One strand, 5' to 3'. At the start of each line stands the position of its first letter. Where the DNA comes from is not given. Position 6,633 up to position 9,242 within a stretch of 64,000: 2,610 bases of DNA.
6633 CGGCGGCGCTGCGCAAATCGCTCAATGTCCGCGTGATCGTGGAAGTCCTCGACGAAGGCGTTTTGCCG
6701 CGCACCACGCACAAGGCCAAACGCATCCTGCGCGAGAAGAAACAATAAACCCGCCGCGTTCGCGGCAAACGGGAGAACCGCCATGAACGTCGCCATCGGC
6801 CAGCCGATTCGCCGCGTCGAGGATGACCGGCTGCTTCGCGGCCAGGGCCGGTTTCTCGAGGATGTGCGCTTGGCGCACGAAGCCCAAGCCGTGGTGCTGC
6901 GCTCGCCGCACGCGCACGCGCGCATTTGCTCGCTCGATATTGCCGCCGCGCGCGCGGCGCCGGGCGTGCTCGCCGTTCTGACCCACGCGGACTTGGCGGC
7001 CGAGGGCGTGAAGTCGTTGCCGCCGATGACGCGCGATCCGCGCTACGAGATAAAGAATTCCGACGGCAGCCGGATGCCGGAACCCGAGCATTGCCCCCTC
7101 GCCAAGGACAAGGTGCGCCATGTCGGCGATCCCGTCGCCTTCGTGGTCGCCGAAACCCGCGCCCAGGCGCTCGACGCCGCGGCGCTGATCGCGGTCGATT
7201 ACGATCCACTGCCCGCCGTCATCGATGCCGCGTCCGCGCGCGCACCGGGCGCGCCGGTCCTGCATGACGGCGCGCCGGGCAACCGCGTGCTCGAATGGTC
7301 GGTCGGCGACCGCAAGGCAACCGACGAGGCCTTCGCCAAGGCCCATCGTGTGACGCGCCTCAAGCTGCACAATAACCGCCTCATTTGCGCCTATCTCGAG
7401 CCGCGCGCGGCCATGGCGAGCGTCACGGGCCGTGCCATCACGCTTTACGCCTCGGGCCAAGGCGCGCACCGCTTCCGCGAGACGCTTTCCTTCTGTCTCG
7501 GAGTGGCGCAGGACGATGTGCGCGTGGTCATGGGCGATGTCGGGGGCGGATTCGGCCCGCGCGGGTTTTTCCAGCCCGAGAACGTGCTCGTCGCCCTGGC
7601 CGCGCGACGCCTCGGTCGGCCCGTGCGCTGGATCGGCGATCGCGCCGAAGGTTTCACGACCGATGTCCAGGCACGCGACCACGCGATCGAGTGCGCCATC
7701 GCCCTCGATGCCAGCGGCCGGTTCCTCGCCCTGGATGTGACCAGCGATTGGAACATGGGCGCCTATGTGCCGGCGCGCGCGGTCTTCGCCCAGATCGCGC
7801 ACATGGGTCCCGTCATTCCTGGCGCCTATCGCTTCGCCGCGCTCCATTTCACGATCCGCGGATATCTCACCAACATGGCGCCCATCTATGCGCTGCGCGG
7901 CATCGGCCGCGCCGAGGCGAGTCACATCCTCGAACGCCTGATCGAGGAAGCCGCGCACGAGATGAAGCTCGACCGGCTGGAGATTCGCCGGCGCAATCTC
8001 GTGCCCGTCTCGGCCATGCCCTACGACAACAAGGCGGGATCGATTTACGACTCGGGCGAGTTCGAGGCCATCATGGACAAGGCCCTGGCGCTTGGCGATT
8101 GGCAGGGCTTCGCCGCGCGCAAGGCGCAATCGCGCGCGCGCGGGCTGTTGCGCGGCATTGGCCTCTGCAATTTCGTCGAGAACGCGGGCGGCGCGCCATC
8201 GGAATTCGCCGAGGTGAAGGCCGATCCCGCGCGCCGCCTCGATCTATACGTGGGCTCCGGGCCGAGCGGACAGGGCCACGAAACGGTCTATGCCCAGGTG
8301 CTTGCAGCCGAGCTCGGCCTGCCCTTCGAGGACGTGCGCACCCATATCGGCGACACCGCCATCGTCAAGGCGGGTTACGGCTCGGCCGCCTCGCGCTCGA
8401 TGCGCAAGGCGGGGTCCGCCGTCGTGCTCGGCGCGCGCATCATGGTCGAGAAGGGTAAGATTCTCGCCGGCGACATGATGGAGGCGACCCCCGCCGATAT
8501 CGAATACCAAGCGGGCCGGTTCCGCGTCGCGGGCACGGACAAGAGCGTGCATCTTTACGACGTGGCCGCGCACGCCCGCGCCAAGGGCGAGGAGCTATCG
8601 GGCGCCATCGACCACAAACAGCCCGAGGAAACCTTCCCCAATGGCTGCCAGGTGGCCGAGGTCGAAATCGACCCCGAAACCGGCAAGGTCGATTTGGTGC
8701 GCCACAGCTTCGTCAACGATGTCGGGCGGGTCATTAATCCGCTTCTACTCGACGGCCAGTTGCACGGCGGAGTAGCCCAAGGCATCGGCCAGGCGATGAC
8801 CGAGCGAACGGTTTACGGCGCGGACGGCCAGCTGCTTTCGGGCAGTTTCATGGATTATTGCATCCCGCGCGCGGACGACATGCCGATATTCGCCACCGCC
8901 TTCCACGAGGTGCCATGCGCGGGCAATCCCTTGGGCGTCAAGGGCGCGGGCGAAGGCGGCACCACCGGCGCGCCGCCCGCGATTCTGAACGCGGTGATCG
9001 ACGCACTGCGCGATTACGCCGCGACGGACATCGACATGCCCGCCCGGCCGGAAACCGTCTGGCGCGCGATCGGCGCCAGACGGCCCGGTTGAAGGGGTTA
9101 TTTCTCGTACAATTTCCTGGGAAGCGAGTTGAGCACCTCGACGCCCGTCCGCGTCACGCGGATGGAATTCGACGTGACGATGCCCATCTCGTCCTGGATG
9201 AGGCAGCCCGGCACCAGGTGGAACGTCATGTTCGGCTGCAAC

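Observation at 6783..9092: Orphan XDH-family molybdopterin large subunit with a variant active-site loop, co-operonic with a PaaK-like CoA ligase and an acyl-CoA dehydrogenase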

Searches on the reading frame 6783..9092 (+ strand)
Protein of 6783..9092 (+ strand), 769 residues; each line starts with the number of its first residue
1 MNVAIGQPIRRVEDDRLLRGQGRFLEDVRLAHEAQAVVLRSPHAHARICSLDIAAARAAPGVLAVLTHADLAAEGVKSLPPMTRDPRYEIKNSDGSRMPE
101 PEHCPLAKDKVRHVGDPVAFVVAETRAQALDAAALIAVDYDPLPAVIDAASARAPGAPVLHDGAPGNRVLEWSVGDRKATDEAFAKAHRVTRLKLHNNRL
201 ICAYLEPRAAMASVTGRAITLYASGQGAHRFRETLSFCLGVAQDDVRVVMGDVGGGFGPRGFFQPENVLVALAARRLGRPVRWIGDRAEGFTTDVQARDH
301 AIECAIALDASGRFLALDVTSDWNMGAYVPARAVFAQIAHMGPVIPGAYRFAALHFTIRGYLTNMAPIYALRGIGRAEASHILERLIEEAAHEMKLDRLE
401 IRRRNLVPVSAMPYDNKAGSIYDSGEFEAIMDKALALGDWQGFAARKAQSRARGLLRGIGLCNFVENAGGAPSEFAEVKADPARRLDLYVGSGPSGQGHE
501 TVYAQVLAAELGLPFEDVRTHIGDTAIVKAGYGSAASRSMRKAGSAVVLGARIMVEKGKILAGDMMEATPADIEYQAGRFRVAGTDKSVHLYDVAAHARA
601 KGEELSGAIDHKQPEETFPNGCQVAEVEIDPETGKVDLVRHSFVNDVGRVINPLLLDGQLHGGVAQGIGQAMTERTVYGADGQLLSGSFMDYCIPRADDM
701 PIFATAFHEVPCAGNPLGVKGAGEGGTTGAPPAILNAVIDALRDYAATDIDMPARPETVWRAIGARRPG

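Call 5: search_protein_families(library=pfam, proteins=[window:6783-9092:+])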
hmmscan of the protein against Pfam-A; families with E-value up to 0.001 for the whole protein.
window:6783-9092:+ (769 aa): 3 families
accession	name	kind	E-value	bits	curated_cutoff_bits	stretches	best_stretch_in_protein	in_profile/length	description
PF20256.3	MoCoBD_2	-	2.7e-74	250.6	27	1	434-701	2-283/283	Molybdopterin cofactor-binding domain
PF02738.23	MoCoBD_1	-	1.1e-61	208.5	27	1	160-406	1-244/244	Molybdopterin cofactor-binding domain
PF01315.27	Ald_Xan_dh_C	-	2.4e-25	89.4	31.3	1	20-144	2-110/110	Aldehyde oxidase and xanthine dehydrogenase, a/b hammerhead domain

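Call 6: search_protein_families(library=ncbifam, proteins=[window:6783-9092:+], max_evalue=0.00001)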
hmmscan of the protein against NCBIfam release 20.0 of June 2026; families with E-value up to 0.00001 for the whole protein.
window:6783-9092:+ (769 aa): 13 families
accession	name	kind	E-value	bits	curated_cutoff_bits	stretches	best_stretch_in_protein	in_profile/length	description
NF041018.1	glyceraldDH_alpha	equivalog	5.4e-170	567.3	790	1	5-759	3-740/741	glyceraldehyde dehydrogenase subunit alpha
NF040766.1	CODH_aero_grp5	exception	1.9e-157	525.8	950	2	4-596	4-592/785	aerobic carbon-monoxide dehydrogenase large subunit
TIGR02416.1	CO_dehy_Mo_lg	equivalog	5.3e-145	484.5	991.15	1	13-762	1-770/770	aerobic carbon-monoxide dehydrogenase large subunit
TIGR03194.1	4hydrxCoA_A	equivalog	1.6e-100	337.7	994.55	1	19-762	11-745/746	4-hydroxybenzoyl-CoA reductase subunit alpha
NF043082.1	XdhA_XDHase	equivalog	1.2e-96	324.5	780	1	5-742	1-734/758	xanthine dehydrogenase subunit XdhA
NF007426.0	PRK09970.1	equivalog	8.9e-89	298.5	916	1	3-742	4-737/761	xanthine dehydrogenase molybdenum-binding subunit XdhA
TIGR03196.1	pucD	equivalog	1.1e-72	245.6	783.65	1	4-742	2-740/763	xanthine dehydrogenase subunit D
NF045668.1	pterin_aldehy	equivalog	2e-64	218.1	1100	1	37-763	210-904/905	molybdopterin-dependent aldehyde oxidoreductase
TIGR03313.1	Se_sel_red_Mo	hypoth_equivalog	6.6e-61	206.1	1101.9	2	181-742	365-931/951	molybdopterin-dependent oxidoreductase Mo/Fe-S-binding subunit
NF041671.1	peri_hyde_PaoC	equivalog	3.9e-60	204.1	1180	1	4-741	17-712/735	aldehyde oxidoreductase molybdenum-binding subunit PaoC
TIGR02965.1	xanthine_xdhB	equivalog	1.8e-55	188.4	849.5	1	19-764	15-755/758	xanthine dehydrogenase molybdopterin binding subunit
TIGR03311.1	Se_dep_XDH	equivalog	1.5e-53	182.1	830.45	2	4-553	161-673/848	selenium-dependent xanthine dehydrogenase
TIGR02969.1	mam_aldehyde_ox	subfamily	1.3e-32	112.3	1912.3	1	4-726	575-1264/1330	aldehyde oxidase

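Call 7: search_solved_structures(query=window:6783-9092:+, max_evalue=1e-10)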
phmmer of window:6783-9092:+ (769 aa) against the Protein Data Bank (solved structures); distinct sequences matched with E-value up to 1e-10: 41.
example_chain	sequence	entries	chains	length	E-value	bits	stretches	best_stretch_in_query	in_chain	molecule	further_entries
8uem_A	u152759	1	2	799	4.2e-145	488.1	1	10-766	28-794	Carbon monoxide dehydrogenase (Large chain), CoxL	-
7dqx_A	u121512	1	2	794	2.2e-114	386.5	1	5-760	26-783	6-hydroxypseudooxynicotine dehydrogenase complex subunit gamma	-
1ffu_B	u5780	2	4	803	2e-111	376.8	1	6-763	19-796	CUTL, MOLYBDOPROTEIN OF CARBON MONOXIDE DEHYDROGENASE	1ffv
1n5w_B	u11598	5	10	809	7.1e-108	365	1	6-761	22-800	Carbon monoxide dehydrogenase large chain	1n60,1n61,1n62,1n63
1zxi_B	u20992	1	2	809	9.3e-108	364.7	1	6-761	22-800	Carbon monoxide dehydrogenase large chain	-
1t3q_B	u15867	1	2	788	1.2e-105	357.7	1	4-766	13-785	quinoline 2-oxidoreductase large subunit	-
4zoh_A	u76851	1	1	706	4.5e-99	335.9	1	102-743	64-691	Putative oxidoreductase molybdopterin-binding subunit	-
1rm6_A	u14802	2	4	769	1.4e-66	228.5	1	16-766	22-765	4-hydroxybenzoyl-CoA reductase alpha subunit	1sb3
2w55_B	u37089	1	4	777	1.9e-35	125.6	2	4-406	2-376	XANTHINE DEHYDROGENASE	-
1jro_B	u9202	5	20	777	2e-35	125.5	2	4-406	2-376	xanthine dehydrogenase, chain B | XANTHINE DEHYDROGENASE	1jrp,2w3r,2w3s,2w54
5g5g_C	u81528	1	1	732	3.8e-35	124.6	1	110-746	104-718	PUTATIVE XANTHINE DEHYDROGENASE YAGS FAD-BINDING SUBUNIT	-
5g5h_C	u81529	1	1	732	3.9e-35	124.5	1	110-746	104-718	Aldehyde oxidoreductase molybdenum-binding subunit PaoC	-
5y6q_C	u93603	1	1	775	1.6e-34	122.5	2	18-564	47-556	Aldehyde oxidase large subunit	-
1dgj_A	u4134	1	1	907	1.1e-33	119.7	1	39-763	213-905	ALDEHYDE OXIDOREDUCTASE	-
1sij_A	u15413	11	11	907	8.9e-31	110.1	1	38-763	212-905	Aldehyde oxidoreductase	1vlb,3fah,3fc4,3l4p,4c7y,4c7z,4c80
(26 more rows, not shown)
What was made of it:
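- On 4-hydroxybenzoyl-CoA reductase alpha subunit (HcrA/HbaC): PDB 1RM6 gives 228 bits, far below the CoxL, Kdh and Qor matches (call 7).
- Closest known: Quinoline 2-oxidoreductase large subunit QorL. Same: 358 bits over the full length (call 7).
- Closest known: 6-hydroxypseudooxynicotine. Same: 386 bits over the full length (call 7).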

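Call 8: find_homologous_proteins(query=window:6783-9092:+, max_evalue=1e-50)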
Query window:6783-9092:+ (769 aa): 7993 proteins with E <= 1e-50 among 8000 candidates; the best 120 are listed.
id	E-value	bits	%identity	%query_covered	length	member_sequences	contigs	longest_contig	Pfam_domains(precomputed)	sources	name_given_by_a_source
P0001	0.0e+0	1624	94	100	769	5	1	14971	PF02738.24,PF20256.4,PF01315.28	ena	-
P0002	0.0e+0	1190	70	99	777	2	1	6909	PF02738.24,PF20256.4,PF01315.28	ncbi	-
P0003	0.0e+0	1179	70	99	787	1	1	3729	PF02738.24,PF20256.4,PF01315.28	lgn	-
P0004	0.0e+0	1147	68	99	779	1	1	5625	PF02738.24,PF20256.4,PF01315.28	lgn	-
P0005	0.0e+0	1128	66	99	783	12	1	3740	PF02738.24,PF20256.4,PF01315.28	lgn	-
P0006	0.0e+0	1121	66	99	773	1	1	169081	PF02738.24,PF20256.4,PF01315.28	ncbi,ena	ncbi:MAG: xanthine dehydrogenase family protein molybdopterin-binding subunit [Alphaproteobacteria b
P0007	3.7e-298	1009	59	99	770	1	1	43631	PF02738.24,PF20256.4,PF01315.28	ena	-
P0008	1.7e-289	980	59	99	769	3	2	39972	PF02738.24,PF20256.4,PF01315.28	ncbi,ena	-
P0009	9.7e-288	975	59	100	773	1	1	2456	PF02738.24,PF20256.4,PF01315.28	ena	-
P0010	6.7e-285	965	59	99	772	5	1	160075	PF02738.24,PF20256.4,PF01315.28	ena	-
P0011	5.6e-280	949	58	99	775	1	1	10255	PF02738.24,PF20256.4,PF01315.28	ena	-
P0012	6.5e-278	942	58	99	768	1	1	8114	PF02738.24,PF20256.4,PF01315.28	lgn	-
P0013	1.0e-277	942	58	99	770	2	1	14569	PF02738.24,PF20256.4,PF01315.28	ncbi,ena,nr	ncbi:MAG: xanthine dehydrogenase family protein molybdopterin-binding subunit [Proteobacteria bacter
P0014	1.9e-276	937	58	99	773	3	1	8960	PF02738.24,PF20256.4,PF01315.28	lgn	-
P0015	2.8e-276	937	58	99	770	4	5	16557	PF02738.24,PF20256.4,PF01315.28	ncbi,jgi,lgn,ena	jgi:carbon-monoxide dehydrogenase large subunit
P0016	1.4e-260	885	55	100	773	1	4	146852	PF02738.24,PF20256.4,PF01315.28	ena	-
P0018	1.7e-249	848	53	99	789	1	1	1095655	PF02738.24,PF20256.4,PF01315.28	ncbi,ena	-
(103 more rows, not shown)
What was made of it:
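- The family is widespread and conserved (call 8).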

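Call 10: find_encoding_contigs(protein=P0006, flank=10000, max_places=2)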
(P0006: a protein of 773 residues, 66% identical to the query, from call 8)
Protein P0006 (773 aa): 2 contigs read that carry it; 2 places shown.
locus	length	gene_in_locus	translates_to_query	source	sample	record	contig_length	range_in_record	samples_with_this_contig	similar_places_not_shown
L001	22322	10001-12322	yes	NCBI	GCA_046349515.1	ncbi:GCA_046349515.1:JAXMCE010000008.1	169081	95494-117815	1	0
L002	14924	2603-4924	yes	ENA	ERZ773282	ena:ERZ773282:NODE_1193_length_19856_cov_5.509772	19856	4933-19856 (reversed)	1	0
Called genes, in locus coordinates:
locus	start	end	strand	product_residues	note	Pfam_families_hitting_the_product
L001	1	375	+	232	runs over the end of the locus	PF04773:FecR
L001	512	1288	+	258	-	PF02525:Flavodoxin_2, PF03358:FMN_red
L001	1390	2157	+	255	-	PF00106:adh_short, PF08659:KR, PF13561:adh_short_C2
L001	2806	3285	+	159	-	-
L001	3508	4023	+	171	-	PF20393:Pro_CA_2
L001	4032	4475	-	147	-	-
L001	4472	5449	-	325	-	PF13365:Trypsin_2, PF13180:PDZ_2, PF17820:PDZ_6 (weak)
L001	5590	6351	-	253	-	PF00106:adh_short, PF08659:KR, PF13561:adh_short_C2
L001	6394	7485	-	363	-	PF01008:IF-2B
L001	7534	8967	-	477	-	PF01425:Amidase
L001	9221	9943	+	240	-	PF00106:adh_short, PF01370:Epimerase, PF04321:RmlD_sub_bind (weak), PF13561:adh_short_C2, PF23441:SDR (weak)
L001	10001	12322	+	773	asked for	PF01315:Ald_Xan_dh_C, PF02738:MoCoBD_1, PF20256:MoCoBD_2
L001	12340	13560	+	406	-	PF07690:MFS_1, PF00083:Sugar_tr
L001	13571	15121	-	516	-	PF00890:FAD_binding_2 (weak), PF01266:DAO, PF01494:FAD_binding_3 (faint), PF07992:Pyr_redox_2 (faint), PF13450:NAD_binding_8 (weak), PF16901:DAO_C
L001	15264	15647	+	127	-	PF04241:DUF423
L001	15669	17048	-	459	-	PF01266:DAO (weak), PF13450:NAD_binding_8, PF01593:Amino_oxidase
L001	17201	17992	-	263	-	PF01557:FAA_hydrolase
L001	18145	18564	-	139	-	PF03928:HbpS-like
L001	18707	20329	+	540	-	PF00501:AMP-binding, PF13193:AMP-binding_C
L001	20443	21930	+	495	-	PF00211:Guanylate_cyc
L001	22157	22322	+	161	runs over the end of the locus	PF23564:EF-hand_FSTL1 (faint), PF00036:EF-hand_1 (faint), PF13202:EF-hand_5 (faint), PF13405:EF-hand_6 (faint), PF13499:EF-hand_7 (faint), PF13833:EF-hand_8 (faint)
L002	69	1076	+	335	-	PF04055:Radical_SAM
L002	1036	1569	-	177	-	PF01425:Amidase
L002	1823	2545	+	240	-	PF00106:adh_short, PF01370:Epimerase, PF04321:RmlD_sub_bind (weak), PF13561:adh_short_C2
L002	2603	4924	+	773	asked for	PF01315:Ald_Xan_dh_C, PF02738:MoCoBD_1, PF20256:MoCoBD_2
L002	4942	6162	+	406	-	PF07690:MFS_1, PF00083:Sugar_tr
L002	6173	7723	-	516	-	PF00890:FAD_binding_2 (weak), PF01266:DAO, PF01494:FAD_binding_3 (faint), PF07992:Pyr_redox_2 (faint), PF13450:NAD_binding_8 (weak), PF16901:DAO_C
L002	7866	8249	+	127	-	PF04241:DUF423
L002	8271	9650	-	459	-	PF01266:DAO (weak), PF13450:NAD_binding_8, PF01593:Amino_oxidase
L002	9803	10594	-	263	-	PF01557:FAA_hydrolase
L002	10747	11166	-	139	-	PF03928:HbpS-like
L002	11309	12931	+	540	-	PF00501:AMP-binding, PF13193:AMP-binding_C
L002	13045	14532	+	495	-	PF00211:Guanylate_cyc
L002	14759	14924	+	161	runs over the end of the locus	PF23564:EF-hand_FSTL1 (faint), PF00036:EF-hand_1 (faint), PF13202:EF-hand_5 (faint), PF13405:EF-hand_6 (faint), PF13499:EF-hand_7 (faint), PF13833:EF-hand_8 (faint)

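Call 11: find_encoding_contigs(protein=P0010, flank=10000, max_places=2)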
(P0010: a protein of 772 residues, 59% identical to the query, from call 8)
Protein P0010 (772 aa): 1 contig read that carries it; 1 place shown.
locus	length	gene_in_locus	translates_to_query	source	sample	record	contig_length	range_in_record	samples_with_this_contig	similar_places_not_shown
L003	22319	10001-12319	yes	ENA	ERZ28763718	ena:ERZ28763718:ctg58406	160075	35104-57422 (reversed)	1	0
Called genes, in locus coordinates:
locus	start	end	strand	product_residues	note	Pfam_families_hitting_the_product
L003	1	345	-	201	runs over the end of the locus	PF08843:AbiEii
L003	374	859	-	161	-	-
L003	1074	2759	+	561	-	PF20142:Scaffold, PF01471:PG_binding_1 (weak), PF03734:YkuD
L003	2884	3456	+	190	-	PF05951:Peptidase_M15_2, PF08291:Peptidase_M15_3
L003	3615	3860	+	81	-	PF02604:PhdYeFM_antitox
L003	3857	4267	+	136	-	PF01850:PIN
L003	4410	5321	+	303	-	PF13522:GATase_6, PF13537:GATase_7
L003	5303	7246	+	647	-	PF01493:GXGXG, PF01645:Glu_synthase, PF00478:IMPDH (weak), PF01070:FMN_dh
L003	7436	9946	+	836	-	PF14691:Fer4_20, PF00070:Pyr_redox (faint), PF01593:Amino_oxidase (weak), PF07992:Pyr_redox_2, PF13450:NAD_binding_8, PF13738:Pyr_redox_3 (faint), PF01070:FMN_dh (weak)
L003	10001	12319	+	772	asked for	PF01315:Ald_Xan_dh_C, PF02738:MoCoBD_1, PF20256:MoCoBD_2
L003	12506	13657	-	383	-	PF01321:Creatinase_N, PF00557:Peptidase_M24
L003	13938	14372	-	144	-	-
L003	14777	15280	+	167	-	PF13701:DDE_Tnp_1_4, PF01609:DDE_Tnp_1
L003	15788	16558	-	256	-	PF01695:IstB_IS21, PF00308:Bac_DnaA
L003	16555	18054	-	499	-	PF00665:rve (weak), PF22483:Mu-transpos_C_2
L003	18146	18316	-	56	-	PF13701:DDE_Tnp_1_4 (weak)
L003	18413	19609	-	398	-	PF00872:Transposase_mut, PF10551:MULE (weak)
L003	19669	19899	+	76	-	-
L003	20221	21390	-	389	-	PF14294:DUF4372, PF01609:DDE_Tnp_1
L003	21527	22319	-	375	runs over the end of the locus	PF13384:HTH_23, PF13518:HTH_28 (weak), PF13551:HTH_29, PF13565:HTH_32, PF13358:DDE_3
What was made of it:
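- In L003 the gene follows a Fer4_20/Pyr_redox_2 protein by 55 bp (call 11).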

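Call 12: find_encoding_contigs(protein=P0001, flank=10000, max_places=2)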
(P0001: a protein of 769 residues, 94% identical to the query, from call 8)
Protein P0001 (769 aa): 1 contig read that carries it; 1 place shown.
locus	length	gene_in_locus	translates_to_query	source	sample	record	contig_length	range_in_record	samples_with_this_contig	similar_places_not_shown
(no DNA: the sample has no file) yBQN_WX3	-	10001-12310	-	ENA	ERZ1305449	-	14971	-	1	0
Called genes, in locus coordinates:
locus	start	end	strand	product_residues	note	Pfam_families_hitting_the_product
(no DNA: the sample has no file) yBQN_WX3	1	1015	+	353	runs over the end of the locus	PF08240:ADH_N, PF00107:ADH_zinc_N, PF13602:ADH_zinc_N_2 (weak)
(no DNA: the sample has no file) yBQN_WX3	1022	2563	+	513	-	PF22039:HUTI_composite_bact (weak), PF01979:Amidohydro_1, PF07969:Amidohydro_3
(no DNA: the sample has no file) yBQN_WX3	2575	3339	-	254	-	PF00106:adh_short, PF08659:KR, PF23441:SDR (weak), PF13561:adh_short_C2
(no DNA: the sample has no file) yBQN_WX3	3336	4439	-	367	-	PF01008:IF-2B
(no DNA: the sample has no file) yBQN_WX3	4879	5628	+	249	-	PF00106:adh_short, PF08659:KR, PF23441:SDR, PF13561:adh_short_C2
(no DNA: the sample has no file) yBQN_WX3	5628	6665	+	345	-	PF04199:Cyclase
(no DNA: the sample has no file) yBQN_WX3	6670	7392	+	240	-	PF00106:adh_short, PF01370:Epimerase, PF08659:KR, PF13561:adh_short_C2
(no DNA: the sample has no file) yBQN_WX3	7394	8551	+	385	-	PF02771:Acyl-CoA_dh_N, PF02770:Acyl-CoA_dh_M, PF00441:Acyl-CoA_dh_1, PF22924:ACOX_C_alpha1 (weak), PF08028:Acyl-CoA_dh_2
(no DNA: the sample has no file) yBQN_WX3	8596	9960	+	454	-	PF00501:AMP-binding, PF14535:AMP-binding_C_2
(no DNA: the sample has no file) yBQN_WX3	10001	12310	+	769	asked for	PF01315:Ald_Xan_dh_C, PF02738:MoCoBD_1, PF20256:MoCoBD_2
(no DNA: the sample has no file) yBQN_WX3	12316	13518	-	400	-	PF01321:Creatinase_N, PF00557:Peptidase_M24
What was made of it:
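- The same six-gene order occurs in the 94% relative (call 12).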

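Call 16: find_related_loci(query=A1, collection=genome_contigs, flank=10000)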
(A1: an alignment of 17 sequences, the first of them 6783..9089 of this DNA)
Query A1 (769 aa) in genome_contigs; peptide patterns used: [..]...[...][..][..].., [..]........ (x = any residue, [..] = any of these).
600 stretches matched a pattern (row limit reached: there are more); 596 encode a relative of the query (tblastn E <= 1e-3); the best 80 are kept; 80 distinct loci.
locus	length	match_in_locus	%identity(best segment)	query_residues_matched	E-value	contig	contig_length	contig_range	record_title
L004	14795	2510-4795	58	5-763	0e+0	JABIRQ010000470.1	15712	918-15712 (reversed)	MAG: Rhodospirillaceae bacterium isolate SI072_bin169 k141_2219169, whole genome shotgun sequence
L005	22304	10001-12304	48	5-767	0e+0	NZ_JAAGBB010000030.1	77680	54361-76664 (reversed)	Plastoroseomonas hellenica strain LMG 31523 contig00030, whole genome shotgun sequence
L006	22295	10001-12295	47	5-767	0e+0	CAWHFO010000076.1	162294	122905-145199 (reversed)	MAG: uncultured Alphaproteobacteria bacterium isolate MFD00822.bin.2.182 genome assembly, contig: contig_83358, whole ge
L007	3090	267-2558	45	5-763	0e+0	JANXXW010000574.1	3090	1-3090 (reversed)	MAG: Rhodospirillales bacterium isolate GL140_3_metabat_233 GL140_3_k141_1351367, whole genome shotgun sequence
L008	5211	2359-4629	48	5-760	0e+0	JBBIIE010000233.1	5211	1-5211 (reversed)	MAG: Geminicoccaceae bacterium isolate BQF270218_bin_130 NODE_3634_length_5211_cov_2.60425, whole genome shotgun sequenc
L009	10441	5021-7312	47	5-763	0e+0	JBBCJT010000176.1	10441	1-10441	MAG: Rhodovastum atsumiense isolate MAG_CPA_44 P10A_000000016621, whole genome shotgun sequence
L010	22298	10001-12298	47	5-763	0e+0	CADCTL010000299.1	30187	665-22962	MAG: uncultured Acetobacteraceae bacterium isolate AVDCRST_MAG04 genome assembly, contig: NODE95, whole genome shotgun s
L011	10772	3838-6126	47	5-765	0e+0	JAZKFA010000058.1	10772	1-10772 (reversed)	MAG: Pseudomonadota bacterium isolate DC_HB_02_SPN181219-bin058 DCHB02SPN_B058_0_000000000058, whole genome shotgun sequ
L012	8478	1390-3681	46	5-765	0e+0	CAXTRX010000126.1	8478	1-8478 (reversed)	MAG TPA_asm: uncultured Acetobacteraceae bacterium isolate public_SRR14722041_metawrap_bin.1 genome assembly, contig: pu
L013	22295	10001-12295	46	1-767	0e+0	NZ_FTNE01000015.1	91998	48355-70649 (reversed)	Acidiphilium rubrum strain ATCC 35905, whole genome shotgun sequence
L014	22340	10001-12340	46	4-763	0e+0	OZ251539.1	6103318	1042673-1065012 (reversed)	MAG: Alphaproteobacteria bacterium isolate efdf64b3-afa9-4fb8-9792-56cfcde380f9 genome assembly, chromosome: 1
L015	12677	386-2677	46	5-763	0e+0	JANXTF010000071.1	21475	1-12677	MAG: Rhodospirillales bacterium isolate 338R_metabat_18 338R_k141_1158021, whole genome shotgun sequence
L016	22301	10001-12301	44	5-767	0e+0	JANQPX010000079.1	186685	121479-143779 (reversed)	MAG: Geminicoccaceae bacterium isolate IP29b_bin.180 k99_3194346, whole genome shotgun sequence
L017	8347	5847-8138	45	5-763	0e+0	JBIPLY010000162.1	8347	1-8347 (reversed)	MAG: Acetobacteraceae bacterium isolate ME2015-10-04_3300042525_group6_bin82 Rohwer_bin1811_scaffold_5687_c1, whole geno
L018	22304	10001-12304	45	5-767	0e+0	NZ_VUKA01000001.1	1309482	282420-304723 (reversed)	Pseudoroseomonas oryzae strain KCTC 42542 Scaffold1, whole genome shotgun sequence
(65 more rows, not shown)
